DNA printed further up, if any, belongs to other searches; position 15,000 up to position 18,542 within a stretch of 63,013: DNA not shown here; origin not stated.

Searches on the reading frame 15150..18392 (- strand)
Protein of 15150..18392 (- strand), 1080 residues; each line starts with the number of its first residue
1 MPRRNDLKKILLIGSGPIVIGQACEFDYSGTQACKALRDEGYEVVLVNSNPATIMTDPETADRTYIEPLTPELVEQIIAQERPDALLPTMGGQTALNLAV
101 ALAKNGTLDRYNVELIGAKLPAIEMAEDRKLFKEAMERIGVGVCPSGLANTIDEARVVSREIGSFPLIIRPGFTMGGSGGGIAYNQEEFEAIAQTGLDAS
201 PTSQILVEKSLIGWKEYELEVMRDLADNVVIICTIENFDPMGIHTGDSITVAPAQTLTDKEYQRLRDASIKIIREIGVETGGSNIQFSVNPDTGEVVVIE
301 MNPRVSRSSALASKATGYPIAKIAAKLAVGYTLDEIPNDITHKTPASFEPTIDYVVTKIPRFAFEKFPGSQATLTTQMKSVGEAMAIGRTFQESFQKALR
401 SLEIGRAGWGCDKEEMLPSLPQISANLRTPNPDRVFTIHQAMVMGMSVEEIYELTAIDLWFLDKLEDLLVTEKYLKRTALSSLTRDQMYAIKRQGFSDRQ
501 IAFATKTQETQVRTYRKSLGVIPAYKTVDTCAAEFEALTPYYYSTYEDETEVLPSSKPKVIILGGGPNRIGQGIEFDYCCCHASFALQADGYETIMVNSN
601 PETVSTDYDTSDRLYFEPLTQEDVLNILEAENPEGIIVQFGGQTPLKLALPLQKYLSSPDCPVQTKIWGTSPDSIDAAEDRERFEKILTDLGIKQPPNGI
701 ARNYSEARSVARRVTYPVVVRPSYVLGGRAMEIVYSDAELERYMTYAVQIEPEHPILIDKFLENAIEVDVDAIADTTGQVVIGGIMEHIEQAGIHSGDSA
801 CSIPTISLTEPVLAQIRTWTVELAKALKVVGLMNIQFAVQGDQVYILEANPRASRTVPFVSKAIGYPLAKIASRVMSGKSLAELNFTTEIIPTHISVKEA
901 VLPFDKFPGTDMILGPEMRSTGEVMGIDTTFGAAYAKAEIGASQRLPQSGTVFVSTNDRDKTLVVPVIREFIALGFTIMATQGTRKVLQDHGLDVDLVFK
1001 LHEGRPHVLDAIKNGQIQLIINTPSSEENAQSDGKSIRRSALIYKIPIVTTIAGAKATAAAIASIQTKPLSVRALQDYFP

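Call 9: search_protein_families(library=pfam, proteins=[window:15150-18392:-], max_evalue=0.001)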
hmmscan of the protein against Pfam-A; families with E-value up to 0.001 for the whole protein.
window:15150-18392:- (1080 aa): 9 families
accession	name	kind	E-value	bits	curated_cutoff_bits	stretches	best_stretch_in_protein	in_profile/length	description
PF02786.22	CPSase_L_D2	-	1.2e-111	371.7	19.8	2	128-335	1-210/211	Carbamoyl-phosphate synthase L chain, ATP binding domain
PF25596.1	CPSase_L_D1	-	3.8e-99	327.2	27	2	7-124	2-117/118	Carbamoyl phosphate synthase preATP-grasp domain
PF02787.25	CPSase_L_D3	-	1.8e-26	92.4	26.6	1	426-504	2-79/80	Carbamoyl-phosphate synthetase large chain, oligomerisation domain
PF02142.27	MGS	-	1.1e-25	90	24.1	1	964-1050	2-94/94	MGS-like domain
PF07478.18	Dala_Dala_lig_C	-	7.1e-14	52.2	24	1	707-851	28-174/204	D-ala D-ala ligase C-terminus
PF02222.28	ATP-grasp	-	8.5e-14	52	27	1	688-853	3-163/179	ATP-grasp domain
PF13535.11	ATP-grasp_4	-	1.1e-08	35.3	27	0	186-304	24-151/160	ATP-grasp domain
PF15632.11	ATPgrasp_Ter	-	1.3e-08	35.1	29.1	1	819-878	52-110/131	ATP-grasp in the biosynthetic pathway with Ter operon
PF02655.19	ATP-grasp_3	-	5.3e-08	33.5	23.2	1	679-853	2-157/160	ATP-grasp domain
